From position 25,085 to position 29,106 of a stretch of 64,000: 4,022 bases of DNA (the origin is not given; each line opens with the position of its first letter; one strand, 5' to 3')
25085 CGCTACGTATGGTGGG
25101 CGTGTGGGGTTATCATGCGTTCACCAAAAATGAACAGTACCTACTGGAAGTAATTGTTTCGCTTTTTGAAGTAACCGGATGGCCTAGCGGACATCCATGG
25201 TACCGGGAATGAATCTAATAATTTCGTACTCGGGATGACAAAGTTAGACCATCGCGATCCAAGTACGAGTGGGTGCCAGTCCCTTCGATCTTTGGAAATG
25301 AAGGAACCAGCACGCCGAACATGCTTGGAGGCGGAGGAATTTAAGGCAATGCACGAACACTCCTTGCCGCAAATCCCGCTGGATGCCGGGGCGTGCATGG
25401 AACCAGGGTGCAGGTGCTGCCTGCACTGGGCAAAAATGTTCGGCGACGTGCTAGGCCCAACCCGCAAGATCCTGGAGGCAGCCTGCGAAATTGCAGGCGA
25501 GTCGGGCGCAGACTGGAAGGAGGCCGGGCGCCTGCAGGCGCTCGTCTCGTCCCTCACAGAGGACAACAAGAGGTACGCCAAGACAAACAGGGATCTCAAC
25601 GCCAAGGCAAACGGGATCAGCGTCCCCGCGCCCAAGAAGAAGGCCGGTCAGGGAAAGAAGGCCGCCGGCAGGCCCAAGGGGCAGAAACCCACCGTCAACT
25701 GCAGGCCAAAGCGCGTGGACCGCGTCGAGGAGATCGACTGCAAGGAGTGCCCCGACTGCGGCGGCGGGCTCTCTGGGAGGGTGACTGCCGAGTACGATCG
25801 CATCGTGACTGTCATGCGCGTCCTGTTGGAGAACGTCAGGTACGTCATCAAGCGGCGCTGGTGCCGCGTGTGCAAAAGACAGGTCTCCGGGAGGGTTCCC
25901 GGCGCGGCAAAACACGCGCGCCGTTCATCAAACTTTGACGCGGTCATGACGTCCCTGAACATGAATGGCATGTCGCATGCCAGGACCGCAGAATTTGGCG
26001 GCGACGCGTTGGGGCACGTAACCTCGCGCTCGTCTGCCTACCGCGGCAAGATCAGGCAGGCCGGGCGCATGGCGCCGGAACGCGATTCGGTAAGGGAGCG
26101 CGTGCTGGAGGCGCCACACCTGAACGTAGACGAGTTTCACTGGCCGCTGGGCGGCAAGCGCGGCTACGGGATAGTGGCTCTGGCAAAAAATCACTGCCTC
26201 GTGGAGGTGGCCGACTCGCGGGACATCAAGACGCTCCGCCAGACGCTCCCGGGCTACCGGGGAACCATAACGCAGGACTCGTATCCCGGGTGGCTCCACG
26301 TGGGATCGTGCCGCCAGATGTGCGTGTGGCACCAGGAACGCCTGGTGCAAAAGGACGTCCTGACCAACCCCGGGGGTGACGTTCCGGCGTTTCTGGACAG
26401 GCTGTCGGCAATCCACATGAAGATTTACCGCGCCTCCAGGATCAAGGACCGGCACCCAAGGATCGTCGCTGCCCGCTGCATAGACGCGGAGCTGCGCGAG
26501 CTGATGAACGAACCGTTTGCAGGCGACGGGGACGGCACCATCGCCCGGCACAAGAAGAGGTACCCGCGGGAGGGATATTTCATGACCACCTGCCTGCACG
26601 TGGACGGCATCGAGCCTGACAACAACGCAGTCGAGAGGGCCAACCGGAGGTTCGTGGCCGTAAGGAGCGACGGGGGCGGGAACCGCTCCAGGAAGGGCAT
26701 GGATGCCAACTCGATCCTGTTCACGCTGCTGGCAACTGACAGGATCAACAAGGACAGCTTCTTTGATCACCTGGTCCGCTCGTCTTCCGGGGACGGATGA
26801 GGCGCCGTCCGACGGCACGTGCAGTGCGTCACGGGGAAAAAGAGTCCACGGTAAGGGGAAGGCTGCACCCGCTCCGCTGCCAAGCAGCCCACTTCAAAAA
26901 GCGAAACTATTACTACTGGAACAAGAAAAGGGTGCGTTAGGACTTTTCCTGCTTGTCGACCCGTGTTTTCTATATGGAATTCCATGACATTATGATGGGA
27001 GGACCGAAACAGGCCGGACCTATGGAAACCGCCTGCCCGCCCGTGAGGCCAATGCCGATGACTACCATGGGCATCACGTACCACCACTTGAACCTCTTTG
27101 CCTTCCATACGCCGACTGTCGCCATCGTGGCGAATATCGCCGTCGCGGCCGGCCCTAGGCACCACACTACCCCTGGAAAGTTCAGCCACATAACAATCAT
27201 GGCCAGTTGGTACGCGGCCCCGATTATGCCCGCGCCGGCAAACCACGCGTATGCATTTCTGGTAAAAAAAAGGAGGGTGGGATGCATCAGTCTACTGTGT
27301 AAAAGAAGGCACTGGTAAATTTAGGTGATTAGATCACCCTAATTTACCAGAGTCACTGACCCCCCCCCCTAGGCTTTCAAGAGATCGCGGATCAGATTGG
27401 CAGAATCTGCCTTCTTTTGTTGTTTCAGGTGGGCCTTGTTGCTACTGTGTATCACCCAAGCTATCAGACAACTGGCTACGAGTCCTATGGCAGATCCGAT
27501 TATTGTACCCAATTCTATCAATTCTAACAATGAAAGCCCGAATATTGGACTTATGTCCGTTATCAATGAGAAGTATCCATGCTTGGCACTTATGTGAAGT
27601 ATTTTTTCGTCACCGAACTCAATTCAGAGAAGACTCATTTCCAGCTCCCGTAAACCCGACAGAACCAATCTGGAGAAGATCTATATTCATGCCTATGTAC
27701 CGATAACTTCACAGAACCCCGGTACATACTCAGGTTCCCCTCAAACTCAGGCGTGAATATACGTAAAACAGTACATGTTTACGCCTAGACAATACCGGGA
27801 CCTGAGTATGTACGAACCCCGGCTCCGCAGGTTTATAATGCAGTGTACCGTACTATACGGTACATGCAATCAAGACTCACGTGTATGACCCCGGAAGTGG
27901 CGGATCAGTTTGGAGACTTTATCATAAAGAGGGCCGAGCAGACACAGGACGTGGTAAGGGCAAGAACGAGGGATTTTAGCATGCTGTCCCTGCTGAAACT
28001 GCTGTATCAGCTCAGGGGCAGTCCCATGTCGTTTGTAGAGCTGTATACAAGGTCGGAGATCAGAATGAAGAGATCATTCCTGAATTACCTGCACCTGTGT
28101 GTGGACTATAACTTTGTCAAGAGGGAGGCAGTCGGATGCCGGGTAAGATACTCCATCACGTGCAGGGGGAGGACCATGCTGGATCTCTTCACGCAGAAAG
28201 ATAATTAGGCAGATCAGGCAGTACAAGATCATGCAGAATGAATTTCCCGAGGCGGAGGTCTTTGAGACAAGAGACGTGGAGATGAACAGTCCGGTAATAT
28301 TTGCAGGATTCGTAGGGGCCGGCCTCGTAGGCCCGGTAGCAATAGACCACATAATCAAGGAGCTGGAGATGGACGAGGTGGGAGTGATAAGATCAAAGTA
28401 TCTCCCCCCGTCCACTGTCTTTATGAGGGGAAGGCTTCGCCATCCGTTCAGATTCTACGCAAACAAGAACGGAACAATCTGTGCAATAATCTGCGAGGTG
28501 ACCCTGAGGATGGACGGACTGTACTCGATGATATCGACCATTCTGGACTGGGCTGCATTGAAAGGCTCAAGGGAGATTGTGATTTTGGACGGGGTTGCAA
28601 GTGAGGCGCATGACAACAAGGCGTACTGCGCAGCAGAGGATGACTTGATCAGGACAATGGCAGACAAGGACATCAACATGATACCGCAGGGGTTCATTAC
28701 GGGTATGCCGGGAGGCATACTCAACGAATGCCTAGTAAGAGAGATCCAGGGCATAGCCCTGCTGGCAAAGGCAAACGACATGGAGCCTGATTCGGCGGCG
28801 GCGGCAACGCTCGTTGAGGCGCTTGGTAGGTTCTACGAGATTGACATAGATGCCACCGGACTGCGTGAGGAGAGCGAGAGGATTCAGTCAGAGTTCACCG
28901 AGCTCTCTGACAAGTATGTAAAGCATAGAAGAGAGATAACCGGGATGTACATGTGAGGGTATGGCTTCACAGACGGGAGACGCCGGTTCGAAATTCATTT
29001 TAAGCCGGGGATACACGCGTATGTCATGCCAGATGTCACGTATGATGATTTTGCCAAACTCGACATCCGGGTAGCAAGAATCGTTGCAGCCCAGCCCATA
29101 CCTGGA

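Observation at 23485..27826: Three-layer nested transposon: 52-bp-TIR element, IS66 inside it, MITE on its boundary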

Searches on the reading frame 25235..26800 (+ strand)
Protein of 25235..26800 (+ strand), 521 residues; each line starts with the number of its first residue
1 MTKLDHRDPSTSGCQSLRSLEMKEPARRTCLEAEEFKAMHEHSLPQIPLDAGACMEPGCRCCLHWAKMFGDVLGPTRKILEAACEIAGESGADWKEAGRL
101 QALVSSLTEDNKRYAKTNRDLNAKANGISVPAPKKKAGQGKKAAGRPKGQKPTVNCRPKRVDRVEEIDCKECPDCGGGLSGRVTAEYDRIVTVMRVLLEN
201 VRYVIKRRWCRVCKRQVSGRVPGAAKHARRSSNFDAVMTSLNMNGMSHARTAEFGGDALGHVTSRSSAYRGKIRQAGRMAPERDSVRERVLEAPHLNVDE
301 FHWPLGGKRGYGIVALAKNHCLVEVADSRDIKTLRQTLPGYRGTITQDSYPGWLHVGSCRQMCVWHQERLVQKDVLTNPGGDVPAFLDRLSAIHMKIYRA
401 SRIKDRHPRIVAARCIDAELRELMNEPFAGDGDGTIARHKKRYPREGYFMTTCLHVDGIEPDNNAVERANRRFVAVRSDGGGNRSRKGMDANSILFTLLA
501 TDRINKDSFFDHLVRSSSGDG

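Call 8: search_protein_families(library=pfam, proteins=[window:25235-26800:+], max_evalue=0.01)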
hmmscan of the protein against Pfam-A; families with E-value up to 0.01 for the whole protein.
window:25235-26800:+ (521 aa): 2 families
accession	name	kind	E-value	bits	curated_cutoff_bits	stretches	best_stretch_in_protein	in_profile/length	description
PF03050.20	DDE_Tnp_IS66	-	3.6e-14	53.3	23.1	1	237-489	12-282/284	Transposase IS66 family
PF13005.12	zf-IS66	-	0.009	16.9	27.3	1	170-213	2-45/46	zinc-finger binding domain of transposase IS66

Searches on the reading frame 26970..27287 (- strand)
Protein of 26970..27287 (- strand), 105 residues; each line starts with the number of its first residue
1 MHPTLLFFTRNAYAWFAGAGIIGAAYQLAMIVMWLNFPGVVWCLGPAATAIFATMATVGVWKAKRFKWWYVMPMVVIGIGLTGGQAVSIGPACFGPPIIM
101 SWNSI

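Call 8: search_protein_families(library=pfam, proteins=[window:26970-27287:-], max_evalue=0.01)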
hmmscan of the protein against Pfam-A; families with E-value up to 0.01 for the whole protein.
window:26970-27287:- (105 aa): 0 families

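Call 20: find_homologous_proteins(query=window:26970-27287:-, max_evalue=0.001)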
Query window:26970-27287:- (105 aa): 3 proteins with E <= 0.001 among 10 candidates.
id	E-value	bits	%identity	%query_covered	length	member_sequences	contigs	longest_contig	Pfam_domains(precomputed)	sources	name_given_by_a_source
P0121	8.5e-64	231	100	100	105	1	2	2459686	-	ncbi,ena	-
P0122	1.9e-51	191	83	100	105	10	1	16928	-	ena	-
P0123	3.1e-37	145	67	100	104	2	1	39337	-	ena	-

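Call 22: find_encoding_contigs(protein=P0122, flank=6000, max_places=6)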
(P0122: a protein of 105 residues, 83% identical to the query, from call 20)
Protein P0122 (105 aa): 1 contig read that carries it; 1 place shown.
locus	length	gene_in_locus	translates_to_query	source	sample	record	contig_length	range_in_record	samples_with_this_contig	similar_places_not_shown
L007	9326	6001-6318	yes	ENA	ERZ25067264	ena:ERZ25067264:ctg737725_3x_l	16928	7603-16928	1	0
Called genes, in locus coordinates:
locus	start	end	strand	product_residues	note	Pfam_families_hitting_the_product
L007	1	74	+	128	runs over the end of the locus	-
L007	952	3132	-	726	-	PF13173:AAA_14 (faint), PF13401:AAA_22 (faint)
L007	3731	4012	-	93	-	-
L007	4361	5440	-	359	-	PF09903:DUF2130 (weak)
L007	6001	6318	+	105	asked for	-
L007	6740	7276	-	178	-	PF13482:RNase_H_2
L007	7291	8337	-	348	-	PF14520:HHH_5 (weak)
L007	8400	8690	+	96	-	-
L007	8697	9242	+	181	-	PF00075:RNase_H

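Call 23: find_encoding_contigs(protein=P0123, flank=6000, max_places=6)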
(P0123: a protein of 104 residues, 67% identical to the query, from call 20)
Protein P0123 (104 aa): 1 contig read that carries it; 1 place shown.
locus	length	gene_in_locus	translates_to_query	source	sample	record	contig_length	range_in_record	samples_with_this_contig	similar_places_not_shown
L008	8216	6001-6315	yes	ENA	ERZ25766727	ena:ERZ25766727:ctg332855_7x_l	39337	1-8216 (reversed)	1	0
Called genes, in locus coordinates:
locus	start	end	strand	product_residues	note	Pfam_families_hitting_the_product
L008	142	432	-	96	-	-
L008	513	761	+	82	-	-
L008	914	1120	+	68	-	-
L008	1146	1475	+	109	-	PF13358:DDE_3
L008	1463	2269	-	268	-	PF00127:Copper-bind (weak)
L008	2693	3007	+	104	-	-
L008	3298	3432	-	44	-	-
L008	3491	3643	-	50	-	-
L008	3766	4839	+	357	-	PF13565:HTH_32, PF07592:DDE_Tnp_ISAZ013 (faint), PF13592:HTH_33, PF13358:DDE_3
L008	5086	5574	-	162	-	-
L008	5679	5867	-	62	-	-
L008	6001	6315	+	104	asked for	-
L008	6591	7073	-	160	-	-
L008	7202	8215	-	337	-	?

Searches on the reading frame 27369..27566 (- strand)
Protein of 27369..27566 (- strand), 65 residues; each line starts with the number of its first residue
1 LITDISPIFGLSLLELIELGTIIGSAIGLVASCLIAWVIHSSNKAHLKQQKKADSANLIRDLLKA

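Call 8: search_protein_families(library=pfam, proteins=[window:27369-27566:-], max_evalue=0.01)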
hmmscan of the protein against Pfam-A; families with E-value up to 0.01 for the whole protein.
window:27369-27566:- (65 aa): 0 families

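Call 36: search_protein_representatives(protein=window:27369-27566:-)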
Query: 65 residues. Proteins with E-value up to 0.001 (for the whole library): 18; up to 1e-10: 4; up to 1e-30: 0. The best 18 are listed.
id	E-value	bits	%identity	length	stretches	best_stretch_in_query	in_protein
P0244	2.4e-13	65.1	54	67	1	1-63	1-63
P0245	2.6e-11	58.7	61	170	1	1-62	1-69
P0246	3.4e-11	58.3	57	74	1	1-49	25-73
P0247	8.3e-11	57.1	60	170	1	1-62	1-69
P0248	1.5e-10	56.3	50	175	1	1-62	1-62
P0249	1.9e-09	52.8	54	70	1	1-50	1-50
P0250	1.6e-08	49.9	47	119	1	1-61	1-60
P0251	1.6e-07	46.9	49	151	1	2-58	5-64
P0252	1.9e-07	46.6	51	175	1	1-53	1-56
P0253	2.6e-07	46.2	53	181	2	3-52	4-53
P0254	9.4e-07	44.4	50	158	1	2-63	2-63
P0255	7.4e-06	41.6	36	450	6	2-34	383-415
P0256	1.0e-05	41.2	52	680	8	2-20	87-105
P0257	1.8e-05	40.4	55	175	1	1-65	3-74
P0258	2.0e-04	37.1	53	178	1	2-58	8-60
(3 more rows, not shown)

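Call 40: search_protein_families(library=pfam, proteins=[P0245, P0257, P0248], max_evalue=0.01)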
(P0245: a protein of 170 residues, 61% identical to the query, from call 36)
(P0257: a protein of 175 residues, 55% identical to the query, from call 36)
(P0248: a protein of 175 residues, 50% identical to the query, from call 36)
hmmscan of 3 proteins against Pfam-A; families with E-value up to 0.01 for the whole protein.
P0245 (170 aa): 1 family
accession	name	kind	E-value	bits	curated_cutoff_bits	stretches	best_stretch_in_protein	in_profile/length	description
PF15956.11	DUF4760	-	2.7e-05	24.8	25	1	17-164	3-140/141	Domain of unknown function (DUF4760)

P0257 (175 aa): 1 family
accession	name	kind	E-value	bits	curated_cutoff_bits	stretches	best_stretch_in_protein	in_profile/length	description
PF15956.11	DUF4760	-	2.2e-06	28.3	25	1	33-167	3-140/141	Domain of unknown function (DUF4760)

P0248 (175 aa): 1 family
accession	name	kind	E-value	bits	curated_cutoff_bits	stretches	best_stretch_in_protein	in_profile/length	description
PF15956.11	DUF4760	-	0.0016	19.1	25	1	29-156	15-139/141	Domain of unknown function (DUF4760)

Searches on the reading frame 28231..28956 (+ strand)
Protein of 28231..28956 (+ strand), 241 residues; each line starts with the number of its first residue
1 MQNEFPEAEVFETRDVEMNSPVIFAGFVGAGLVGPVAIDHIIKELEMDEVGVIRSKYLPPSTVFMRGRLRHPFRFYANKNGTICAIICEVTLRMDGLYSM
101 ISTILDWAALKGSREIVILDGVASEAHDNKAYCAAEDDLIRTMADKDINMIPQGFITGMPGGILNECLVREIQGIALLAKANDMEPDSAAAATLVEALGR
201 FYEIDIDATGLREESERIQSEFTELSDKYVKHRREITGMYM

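Call 8: search_protein_families(library=pfam, proteins=[window:28231-28956:+], max_evalue=0.01)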
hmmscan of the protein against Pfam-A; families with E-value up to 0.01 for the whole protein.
window:28231-28956:+ (241 aa): 1 family
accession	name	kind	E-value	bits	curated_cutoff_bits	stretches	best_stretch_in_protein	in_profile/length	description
PF09754.15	PAC2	-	4.6e-40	138.2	25.8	1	24-225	2-214/215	PAC2 family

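Call 29: find_encoding_contigs(protein=window:28231-28956:+, flank=7000, max_places=10)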
Protein window:28231-28956:+ (241 aa): 1 contig read that carries it; 1 place shown.
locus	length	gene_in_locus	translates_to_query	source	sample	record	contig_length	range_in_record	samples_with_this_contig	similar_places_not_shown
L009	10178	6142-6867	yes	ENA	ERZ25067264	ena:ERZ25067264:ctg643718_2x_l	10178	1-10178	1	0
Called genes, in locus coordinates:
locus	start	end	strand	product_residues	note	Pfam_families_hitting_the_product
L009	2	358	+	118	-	?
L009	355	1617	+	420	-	PF04055:Radical_SAM, PF19288:CofH_C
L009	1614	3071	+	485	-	PF19289:PmbA_TldD_3rd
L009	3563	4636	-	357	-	PF01548:DEDD_Tnp_IS110, PF02371:Transposase_20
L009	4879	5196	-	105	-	-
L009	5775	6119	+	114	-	-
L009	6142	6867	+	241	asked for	PF09754:PAC2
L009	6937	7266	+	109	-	PF01588:tRNA_bind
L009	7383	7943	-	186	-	PF00352:TBP, PF11858:DUF3378 (faint), PF00352:TBP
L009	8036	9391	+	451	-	PF00589:Phage_integrase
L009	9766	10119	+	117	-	-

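Call 30: find_homologous_proteins(query=window:28231-28956:+, max_evalue=1e-30)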
Query window:28231-28956:+ (241 aa): 2008 proteins with E <= 1e-30 among 2885 candidates; the best 120 are listed.
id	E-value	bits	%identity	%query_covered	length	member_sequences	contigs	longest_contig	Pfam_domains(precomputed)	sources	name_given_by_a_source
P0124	1.3e-155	533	100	100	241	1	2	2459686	PF09754.16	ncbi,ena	-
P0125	1.1e-144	498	93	100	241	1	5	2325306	PF09754.16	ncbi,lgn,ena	-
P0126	5.5e-144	495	93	100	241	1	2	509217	PF09754.16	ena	-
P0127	7.4e-144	495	93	100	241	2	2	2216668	PF09754.16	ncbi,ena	-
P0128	1.5e-130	452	82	100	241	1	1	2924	PF09754.16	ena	-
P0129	4.1e-130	450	83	100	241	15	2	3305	PF09754.16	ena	-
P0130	1.1e-129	449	81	100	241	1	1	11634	PF09754.16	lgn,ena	-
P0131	1.9e-127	441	80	100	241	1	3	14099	PF09754.16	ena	-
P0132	3.3e-127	441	79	100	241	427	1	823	PF09754.16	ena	-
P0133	8.9e-127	439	79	100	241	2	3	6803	PF09754.16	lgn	-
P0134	3.2e-126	437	80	100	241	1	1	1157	PF09754.16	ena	-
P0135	7.8e-126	436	79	100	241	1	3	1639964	PF09754.16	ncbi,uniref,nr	ncbi:hypothetical protein NKOR_03040 [Candidatus Nitrosopumilus koreensis AR1]|uniref:3-isopropylmal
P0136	1.6e-125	435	79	100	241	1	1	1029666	PF09754.16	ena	-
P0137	2.1e-125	435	79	100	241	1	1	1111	PF09754.16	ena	-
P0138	3.1e-125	434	79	100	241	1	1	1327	PF09754.16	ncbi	-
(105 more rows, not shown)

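Call 32: find_encoding_contigs(protein=P0125, flank=7000, max_places=5)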
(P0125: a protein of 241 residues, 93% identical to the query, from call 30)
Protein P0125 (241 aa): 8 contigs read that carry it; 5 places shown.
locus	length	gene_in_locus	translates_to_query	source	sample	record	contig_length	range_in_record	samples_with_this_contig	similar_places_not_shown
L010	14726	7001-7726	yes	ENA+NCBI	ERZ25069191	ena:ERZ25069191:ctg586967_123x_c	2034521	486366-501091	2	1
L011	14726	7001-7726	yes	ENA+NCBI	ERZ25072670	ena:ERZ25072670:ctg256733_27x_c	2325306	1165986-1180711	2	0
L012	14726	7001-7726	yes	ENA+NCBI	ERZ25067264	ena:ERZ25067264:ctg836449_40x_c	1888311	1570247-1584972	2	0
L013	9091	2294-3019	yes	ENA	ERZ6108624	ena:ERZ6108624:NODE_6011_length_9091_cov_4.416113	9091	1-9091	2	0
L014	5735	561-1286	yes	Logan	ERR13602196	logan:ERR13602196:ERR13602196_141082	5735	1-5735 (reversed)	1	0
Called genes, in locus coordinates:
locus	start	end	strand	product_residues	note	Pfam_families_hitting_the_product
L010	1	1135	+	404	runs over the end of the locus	PF13506:Glyco_transf_21, PF13641:Glyco_tranf_2_3, PF00535:Glycos_transf_2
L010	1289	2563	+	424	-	PF17820:PDZ_6 (faint), PF00089:Trypsin, PF13365:Trypsin_2, PF13180:PDZ_2 (weak)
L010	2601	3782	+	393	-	PF04055:Radical_SAM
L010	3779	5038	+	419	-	PF04055:Radical_SAM, PF19288:CofH_C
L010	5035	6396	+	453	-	PF19289:PmbA_TldD_3rd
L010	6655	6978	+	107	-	-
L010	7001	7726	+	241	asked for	PF09754:PAC2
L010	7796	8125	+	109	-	PF01588:tRNA_bind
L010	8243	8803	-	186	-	PF00352:TBP, PF11858:DUF3378 (faint), PF00352:TBP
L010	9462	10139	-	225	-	-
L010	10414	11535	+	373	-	PF07431:DUF1512, PF23542:DUF1512_C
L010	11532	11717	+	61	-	-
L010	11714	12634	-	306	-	PF00557:Peptidase_M24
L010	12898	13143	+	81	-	-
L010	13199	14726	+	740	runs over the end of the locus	PF01835:MG2 (faint)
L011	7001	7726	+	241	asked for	PF09754:PAC2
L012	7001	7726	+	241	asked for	PF09754:PAC2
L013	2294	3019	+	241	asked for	PF09754:PAC2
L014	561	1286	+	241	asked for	PF09754:PAC2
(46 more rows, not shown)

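Call 33: find_encoding_contigs(protein=P0127, flank=7000, max_places=4)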
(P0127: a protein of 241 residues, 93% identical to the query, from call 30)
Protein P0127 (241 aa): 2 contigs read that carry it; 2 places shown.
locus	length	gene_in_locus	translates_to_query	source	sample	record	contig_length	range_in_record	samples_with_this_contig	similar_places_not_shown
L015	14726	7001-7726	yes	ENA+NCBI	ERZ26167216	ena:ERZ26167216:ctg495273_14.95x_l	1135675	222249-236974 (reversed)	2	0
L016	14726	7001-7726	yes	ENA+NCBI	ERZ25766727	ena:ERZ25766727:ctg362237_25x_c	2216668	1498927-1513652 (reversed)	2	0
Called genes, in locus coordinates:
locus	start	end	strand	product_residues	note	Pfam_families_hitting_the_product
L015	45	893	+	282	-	-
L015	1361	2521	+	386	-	PF13737:DDE_Tnp_1_5 (weak), PF01609:DDE_Tnp_1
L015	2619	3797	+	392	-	PF04055:Radical_SAM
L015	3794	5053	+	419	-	PF04055:Radical_SAM, PF19288:CofH_C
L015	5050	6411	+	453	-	PF19289:PmbA_TldD_3rd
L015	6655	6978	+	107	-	-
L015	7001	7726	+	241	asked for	PF09754:PAC2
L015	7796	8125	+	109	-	PF01588:tRNA_bind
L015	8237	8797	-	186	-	PF00352:TBP, PF11858:DUF3378 (faint), PF00352:TBP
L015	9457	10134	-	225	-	-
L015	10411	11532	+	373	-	PF07431:DUF1512, PF23542:DUF1512_C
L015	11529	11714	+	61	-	-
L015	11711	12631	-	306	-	PF00557:Peptidase_M24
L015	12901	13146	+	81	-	-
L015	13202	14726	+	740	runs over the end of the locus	PF01835:MG2 (faint)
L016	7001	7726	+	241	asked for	PF09754:PAC2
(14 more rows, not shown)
